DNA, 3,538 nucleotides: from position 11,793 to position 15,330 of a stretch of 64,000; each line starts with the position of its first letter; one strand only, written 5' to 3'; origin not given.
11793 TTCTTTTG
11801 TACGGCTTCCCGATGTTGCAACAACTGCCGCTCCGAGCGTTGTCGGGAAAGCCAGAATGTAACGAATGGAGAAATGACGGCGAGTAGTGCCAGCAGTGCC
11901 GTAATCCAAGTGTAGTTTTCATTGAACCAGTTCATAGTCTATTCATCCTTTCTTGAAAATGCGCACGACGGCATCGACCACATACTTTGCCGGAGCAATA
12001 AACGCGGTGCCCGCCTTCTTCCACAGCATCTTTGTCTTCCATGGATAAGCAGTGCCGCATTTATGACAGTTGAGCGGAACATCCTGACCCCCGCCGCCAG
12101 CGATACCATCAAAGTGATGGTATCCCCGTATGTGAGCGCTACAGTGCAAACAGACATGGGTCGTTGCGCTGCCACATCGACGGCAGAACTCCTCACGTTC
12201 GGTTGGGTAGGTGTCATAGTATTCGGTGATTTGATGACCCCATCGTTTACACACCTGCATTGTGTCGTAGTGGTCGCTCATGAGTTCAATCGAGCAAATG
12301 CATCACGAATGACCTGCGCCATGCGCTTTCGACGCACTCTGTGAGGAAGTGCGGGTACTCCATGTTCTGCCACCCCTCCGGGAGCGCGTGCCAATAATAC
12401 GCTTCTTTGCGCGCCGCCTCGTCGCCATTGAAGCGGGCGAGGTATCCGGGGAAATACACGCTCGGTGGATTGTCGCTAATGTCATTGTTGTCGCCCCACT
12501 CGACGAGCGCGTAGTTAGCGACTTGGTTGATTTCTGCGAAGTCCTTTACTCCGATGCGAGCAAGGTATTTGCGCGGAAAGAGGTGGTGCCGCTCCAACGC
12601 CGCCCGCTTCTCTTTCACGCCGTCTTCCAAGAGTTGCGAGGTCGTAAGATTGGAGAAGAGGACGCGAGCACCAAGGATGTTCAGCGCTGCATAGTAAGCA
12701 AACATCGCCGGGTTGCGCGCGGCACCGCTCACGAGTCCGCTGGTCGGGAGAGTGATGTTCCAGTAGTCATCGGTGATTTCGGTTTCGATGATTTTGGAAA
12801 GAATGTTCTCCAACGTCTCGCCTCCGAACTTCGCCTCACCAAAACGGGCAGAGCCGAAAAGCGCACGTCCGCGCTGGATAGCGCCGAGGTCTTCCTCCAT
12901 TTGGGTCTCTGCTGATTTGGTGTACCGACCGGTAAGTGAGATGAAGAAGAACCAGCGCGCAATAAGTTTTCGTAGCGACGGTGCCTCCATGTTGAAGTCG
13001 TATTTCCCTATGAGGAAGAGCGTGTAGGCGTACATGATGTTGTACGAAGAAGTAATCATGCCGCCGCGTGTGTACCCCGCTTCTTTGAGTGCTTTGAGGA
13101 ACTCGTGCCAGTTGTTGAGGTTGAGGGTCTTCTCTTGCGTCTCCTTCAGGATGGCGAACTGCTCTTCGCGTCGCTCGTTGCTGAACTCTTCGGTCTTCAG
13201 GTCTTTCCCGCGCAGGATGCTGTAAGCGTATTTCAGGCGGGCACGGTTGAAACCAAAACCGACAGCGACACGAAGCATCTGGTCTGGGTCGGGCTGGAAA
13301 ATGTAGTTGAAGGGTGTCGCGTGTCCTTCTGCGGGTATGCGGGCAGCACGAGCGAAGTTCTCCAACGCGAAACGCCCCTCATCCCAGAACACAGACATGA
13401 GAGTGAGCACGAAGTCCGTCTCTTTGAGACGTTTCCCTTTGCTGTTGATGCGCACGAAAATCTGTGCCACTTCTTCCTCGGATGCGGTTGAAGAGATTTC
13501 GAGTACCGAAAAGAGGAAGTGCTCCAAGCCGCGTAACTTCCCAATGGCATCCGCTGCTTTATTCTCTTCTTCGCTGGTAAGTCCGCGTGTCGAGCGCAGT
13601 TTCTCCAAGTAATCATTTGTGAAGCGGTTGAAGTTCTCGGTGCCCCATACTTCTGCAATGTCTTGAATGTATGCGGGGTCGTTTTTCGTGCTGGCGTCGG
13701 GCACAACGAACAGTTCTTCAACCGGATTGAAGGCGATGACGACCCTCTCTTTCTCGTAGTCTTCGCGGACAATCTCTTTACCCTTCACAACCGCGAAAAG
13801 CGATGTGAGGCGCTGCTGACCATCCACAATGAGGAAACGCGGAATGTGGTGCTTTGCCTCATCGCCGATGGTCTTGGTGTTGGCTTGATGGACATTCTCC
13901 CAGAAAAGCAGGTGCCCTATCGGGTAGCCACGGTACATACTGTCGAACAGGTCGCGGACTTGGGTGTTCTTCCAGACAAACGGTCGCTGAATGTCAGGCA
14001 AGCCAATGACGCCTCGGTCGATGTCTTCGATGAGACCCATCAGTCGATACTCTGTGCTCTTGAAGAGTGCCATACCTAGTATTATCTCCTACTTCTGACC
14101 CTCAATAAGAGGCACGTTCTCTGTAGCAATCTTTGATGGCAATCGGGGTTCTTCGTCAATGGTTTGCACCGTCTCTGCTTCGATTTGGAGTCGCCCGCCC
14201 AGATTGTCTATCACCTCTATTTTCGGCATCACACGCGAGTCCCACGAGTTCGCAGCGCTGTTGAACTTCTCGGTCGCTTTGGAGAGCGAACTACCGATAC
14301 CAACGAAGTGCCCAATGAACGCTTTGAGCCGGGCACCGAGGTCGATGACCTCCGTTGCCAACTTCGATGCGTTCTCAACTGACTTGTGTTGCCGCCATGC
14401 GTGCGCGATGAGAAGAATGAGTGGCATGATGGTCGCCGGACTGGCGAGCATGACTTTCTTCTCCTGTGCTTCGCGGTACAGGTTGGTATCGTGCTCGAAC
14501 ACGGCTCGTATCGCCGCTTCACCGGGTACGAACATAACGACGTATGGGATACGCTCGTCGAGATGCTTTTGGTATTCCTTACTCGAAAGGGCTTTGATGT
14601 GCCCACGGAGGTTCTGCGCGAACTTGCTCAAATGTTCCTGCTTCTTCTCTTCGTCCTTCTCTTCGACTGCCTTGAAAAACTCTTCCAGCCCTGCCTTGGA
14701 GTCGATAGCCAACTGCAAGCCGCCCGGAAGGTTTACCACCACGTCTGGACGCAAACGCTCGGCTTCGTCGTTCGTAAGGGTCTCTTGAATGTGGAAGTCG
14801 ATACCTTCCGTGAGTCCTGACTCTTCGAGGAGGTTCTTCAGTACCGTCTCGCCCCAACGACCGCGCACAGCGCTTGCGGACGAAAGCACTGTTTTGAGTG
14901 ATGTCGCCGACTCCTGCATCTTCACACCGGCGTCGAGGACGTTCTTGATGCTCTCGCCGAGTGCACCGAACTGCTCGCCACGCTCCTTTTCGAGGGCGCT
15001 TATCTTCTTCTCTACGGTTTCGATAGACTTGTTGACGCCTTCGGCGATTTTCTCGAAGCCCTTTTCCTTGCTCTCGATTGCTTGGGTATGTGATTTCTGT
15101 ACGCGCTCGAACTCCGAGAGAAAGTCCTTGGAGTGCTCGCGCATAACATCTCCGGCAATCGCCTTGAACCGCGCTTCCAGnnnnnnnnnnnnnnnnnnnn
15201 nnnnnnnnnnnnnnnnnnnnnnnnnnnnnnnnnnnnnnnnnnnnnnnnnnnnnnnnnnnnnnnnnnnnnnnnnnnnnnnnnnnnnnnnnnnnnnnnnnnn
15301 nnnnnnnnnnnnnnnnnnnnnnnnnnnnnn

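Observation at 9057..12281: Four tightly packed uncharacterised genes embedded between xis/recombinase and GmrSD-RmuC-HsdRSM: candidate novel defense cassette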

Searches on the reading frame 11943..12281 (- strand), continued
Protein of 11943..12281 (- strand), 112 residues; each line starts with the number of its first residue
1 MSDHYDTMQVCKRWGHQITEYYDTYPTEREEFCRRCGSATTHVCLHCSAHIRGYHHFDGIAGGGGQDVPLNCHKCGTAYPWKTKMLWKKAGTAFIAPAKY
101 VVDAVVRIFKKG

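Call 112: find_related_loci(query=A8, collection=viral_contigs, flank=5000)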
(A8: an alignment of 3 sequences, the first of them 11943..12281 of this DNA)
Query A8 (112 aa) in viral_contigs; peptide patterns used: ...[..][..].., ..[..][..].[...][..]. (x = any residue, [..] = any of these).
29 stretches matched a pattern, but none encodes a relative of the query by tblastn (E <= 1e-3).

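Call 115: get_annotated_region(hit=H16, flank=4000)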
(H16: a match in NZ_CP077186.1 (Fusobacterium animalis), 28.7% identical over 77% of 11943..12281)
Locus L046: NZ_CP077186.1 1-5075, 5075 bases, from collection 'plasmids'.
description: Fusobacterium animalis strain SB029 plasmid pSB029A, complete sequence
organism: Fusobacterium animalis (NCBI taxid 76859)
taxonomy: Bacteria; Fusobacteriota; Fusobacteriia; Fusobacteriales; Fusobacteriaceae; Fusobacterium; Fusobacterium animalis
host: -; source: Homo sapiens,resected colorectal tumor; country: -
typing (MOB-suite, as given by PLSDB): non-mobilizable
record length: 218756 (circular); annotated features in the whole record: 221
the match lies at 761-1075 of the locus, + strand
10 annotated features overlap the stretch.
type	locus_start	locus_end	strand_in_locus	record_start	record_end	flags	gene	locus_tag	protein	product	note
CDS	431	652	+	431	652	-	-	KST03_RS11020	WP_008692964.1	helix-turn-helix transcriptional regulator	-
CDS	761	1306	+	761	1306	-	-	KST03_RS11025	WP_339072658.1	DUF2321 domain-containing protein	-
CDS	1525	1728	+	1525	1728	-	-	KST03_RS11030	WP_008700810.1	hypothetical protein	-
CDS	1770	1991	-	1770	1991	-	-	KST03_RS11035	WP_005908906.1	hypothetical protein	-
CDS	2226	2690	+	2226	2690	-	-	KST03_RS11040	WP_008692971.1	helix-turn-helix transcriptional regulator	-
CDS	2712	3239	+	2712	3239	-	-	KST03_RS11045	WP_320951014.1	DUF5105 domain-containing protein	-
CDS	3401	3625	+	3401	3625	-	-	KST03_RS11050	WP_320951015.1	hypothetical protein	-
CDS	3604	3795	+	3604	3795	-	-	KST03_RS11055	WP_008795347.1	hypothetical protein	-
CDS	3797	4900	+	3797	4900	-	-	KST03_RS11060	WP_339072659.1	hypothetical protein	-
CDS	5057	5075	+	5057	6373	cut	-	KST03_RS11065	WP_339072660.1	DNA modification methylase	-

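Call 116: get_annotated_region(hit=H17, flank=4000)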
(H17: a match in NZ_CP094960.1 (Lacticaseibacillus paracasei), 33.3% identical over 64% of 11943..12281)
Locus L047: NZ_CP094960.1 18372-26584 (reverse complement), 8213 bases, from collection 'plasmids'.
description: Lacticaseibacillus paracasei strain VHProbi M56 plasmid pAM56, complete sequence
organism: Lacticaseibacillus paracasei (NCBI taxid 1597)
taxonomy: Bacteria; Bacillota; Bacilli; Lactobacillales; Lactobacillaceae; Lacticaseibacillus; Lacticaseibacillus paracasei
host: -; source: Homo sapiens,single cell; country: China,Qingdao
typing (MOB-suite, as given by PLSDB): non-mobilizable
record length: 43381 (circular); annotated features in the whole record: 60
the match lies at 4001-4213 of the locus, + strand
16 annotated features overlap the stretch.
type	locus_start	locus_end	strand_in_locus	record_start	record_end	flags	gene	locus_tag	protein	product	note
CDS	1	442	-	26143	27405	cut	-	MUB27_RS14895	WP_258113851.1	DnaB helicase C-terminal domain-containing protein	-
CDS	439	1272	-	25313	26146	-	-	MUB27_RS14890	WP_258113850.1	helix-turn-helix domain-containing protein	-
CDS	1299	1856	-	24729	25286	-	-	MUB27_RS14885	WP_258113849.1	DUF669 domain-containing protein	-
CDS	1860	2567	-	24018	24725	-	-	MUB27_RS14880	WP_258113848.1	AAA family ATPase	-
CDS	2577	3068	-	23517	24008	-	-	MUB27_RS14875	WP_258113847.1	siphovirus Gp157 family protein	-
CDS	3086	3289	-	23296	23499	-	-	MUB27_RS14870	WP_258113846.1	hypothetical protein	-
CDS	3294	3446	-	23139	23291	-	-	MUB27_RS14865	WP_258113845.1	hypothetical protein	-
CDS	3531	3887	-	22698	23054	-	-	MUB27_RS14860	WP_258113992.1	DUF771 domain-containing protein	-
CDS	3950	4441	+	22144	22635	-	-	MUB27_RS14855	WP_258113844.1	DUF2321 domain-containing protein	-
CDS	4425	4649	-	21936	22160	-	-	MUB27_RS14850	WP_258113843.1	hypothetical protein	-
CDS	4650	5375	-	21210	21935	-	-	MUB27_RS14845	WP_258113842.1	Rha family transcriptional regulator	-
CDS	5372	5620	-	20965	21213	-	-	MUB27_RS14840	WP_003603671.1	hypothetical protein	-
CDS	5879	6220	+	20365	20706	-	-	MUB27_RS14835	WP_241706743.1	helix-turn-helix transcriptional regulator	-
CDS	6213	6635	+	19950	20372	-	-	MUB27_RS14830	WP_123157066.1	ImmA/IrrE family metallo-endopeptidase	-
CDS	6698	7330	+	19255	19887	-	-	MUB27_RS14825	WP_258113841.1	hypothetical protein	-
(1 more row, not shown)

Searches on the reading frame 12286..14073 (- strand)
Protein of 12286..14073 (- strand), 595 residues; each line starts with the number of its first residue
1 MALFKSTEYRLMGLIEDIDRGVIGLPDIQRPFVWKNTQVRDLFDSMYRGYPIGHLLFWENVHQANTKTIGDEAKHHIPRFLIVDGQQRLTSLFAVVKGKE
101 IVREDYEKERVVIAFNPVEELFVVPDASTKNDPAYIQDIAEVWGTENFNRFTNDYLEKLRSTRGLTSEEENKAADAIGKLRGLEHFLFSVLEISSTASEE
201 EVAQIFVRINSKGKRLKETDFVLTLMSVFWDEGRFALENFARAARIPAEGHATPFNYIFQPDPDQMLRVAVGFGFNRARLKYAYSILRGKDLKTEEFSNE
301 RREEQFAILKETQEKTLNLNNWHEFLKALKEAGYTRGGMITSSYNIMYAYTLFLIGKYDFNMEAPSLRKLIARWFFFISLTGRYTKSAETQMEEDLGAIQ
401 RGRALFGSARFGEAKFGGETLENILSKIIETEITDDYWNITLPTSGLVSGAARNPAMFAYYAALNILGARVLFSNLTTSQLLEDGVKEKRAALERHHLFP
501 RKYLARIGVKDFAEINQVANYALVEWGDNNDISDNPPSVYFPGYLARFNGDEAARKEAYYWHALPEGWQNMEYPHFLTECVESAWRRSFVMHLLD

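Call 4: search_protein_families(library=pfam, proteins=[window:12286-14073:-], max_evalue=0.1)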
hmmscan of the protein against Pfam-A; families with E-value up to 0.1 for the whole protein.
window:12286-14073:- (595 aa): 1 family
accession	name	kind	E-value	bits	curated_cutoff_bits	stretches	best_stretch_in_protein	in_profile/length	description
PF03235.19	GmrSD_N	-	9.5e-33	114.4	33.2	1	14-222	4-194/199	GmrSD restriction endonuclease, N-terminal domain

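Call 5: search_protein_families(library=padloc, proteins=[window:12286-14073:-], max_evalue=0.1)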
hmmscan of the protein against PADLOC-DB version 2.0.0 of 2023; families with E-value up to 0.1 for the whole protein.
window:12286-14073:- (595 aa): 22 families
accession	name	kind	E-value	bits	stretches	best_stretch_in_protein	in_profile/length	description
PDLC04151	HEC-05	-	8.5e-29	98.7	1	9-240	26-290/600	-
PDLC04709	PDC-M55C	-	6.4e-28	95.7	1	13-225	19-237/554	-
PDLC04150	HEC-05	-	4.6e-20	70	1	13-232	12-266/583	-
PDLC04153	HEC-05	-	2.5e-16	57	2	15-61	13-59/621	-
PDLC04152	HEC-05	-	5.7e-10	36.3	2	24-64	21-65/566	-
PDLC03877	NsnA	-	1.4e-09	35.7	1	9-218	51-192/385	-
PDLC02693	Orf5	-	6.5e-08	30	1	26-222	12-207/543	Orf5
PDLC04157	HEC-06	-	7.1e-06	22.9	1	4-103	4-97/558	-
PDLC02792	SspE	-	8.4e-06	22.4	1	4-95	6-106/771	SspE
PDLC02791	SspE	-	2.4e-05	20.7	1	24-96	23-105/775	SspE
PDLC02695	Orf5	-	3.5e-05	20.4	1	20-95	17-94/601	Orf5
PDLC02686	Orf5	-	0.00071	16.2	1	23-94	21-91/566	Orf5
PDLC02698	Orf5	-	0.0012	15.7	1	24-93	21-83/573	Orf5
PDLC02690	Orf5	-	0.0014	15.6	1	23-97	10-80/531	Orf5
PDLC04155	HEC-06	-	0.0016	15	1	11-98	9-92/562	-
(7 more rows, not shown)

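Call 6: search_protein_families(library=ncbifam, proteins=[window:12286-14073:-], max_evalue=0.1)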
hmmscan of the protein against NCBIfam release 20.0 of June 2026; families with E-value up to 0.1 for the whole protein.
window:12286-14073:- (595 aa): 1 family
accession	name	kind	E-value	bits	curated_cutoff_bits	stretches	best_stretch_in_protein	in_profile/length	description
TIGR03187.1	DGQHR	domain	0.054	13.2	58.85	0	78-94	93-113/276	DGQHR domain-containing protein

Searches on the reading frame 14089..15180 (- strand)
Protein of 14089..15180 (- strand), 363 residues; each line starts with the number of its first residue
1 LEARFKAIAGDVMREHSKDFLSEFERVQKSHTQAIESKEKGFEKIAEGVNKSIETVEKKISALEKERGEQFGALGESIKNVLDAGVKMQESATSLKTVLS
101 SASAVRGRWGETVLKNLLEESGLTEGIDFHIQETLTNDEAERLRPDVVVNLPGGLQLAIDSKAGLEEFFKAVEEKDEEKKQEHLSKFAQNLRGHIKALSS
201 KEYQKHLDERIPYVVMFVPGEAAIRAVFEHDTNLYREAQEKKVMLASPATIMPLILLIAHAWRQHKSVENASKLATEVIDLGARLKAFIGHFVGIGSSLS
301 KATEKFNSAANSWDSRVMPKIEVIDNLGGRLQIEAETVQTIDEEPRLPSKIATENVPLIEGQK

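Call 4: search_protein_families(library=pfam, proteins=[window:14089-15180:-], max_evalue=0.1)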
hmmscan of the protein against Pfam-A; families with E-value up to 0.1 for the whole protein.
window:14089-15180:- (363 aa): 5 families
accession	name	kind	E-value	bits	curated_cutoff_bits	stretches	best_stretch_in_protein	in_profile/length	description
PF02646.22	RmuC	-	8.6e-80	268.4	26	1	42-328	3-285/291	RmuC family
PF04912.19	Dynamitin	-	0.047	13.4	31.8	1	19-65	345-391/396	Dynamitin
PF07195.17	FliD_C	-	0.05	13.5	25.4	0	26-78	179-231/236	Flagellar hook-associated protein 2 C-terminus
PF09974.14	DUF2209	-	0.075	13.8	26.8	0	22-98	33-106/121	Uncharacterized protein conserved in archaea (DUF2209)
PF01601.21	CoV_S2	-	0.091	11.8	40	0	7-82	196-269/521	Coronavirus spike glycoprotein S2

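Call 5: search_protein_families(library=padloc, proteins=[window:14089-15180:-], max_evalue=0.1)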
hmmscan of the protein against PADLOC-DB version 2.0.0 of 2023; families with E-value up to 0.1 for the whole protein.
window:14089-15180:- (363 aa): 6 families
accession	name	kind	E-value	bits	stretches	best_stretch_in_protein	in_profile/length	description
PDLC03812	RTasRmuC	-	4.9e-51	171.7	1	29-328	119-420/439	DRT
PDLC00553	JetC2|JetC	-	0.0016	14.3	1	22-246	902-1106/1361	DUF3584 domain; MukB-like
PDLC00768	Cyclase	-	0.002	15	1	141-212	271-346/380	oligonucleotide-cyclase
PDLC00598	ZorA1|ZorA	-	0.0024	14.3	1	22-106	444-528/663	MotA/ExbB/TolQ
PDLC00640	ZorA2|ZorA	-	0.0032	14.2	1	10-83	467-541/590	MotA/ExbB/TolQ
PDLC01434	CasR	-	0.0046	14.8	1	37-67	139-169/191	"CAS-I,CAS-II,CAS-III,CAS-IV,CAS-V,CAS-VI; associated_signaling"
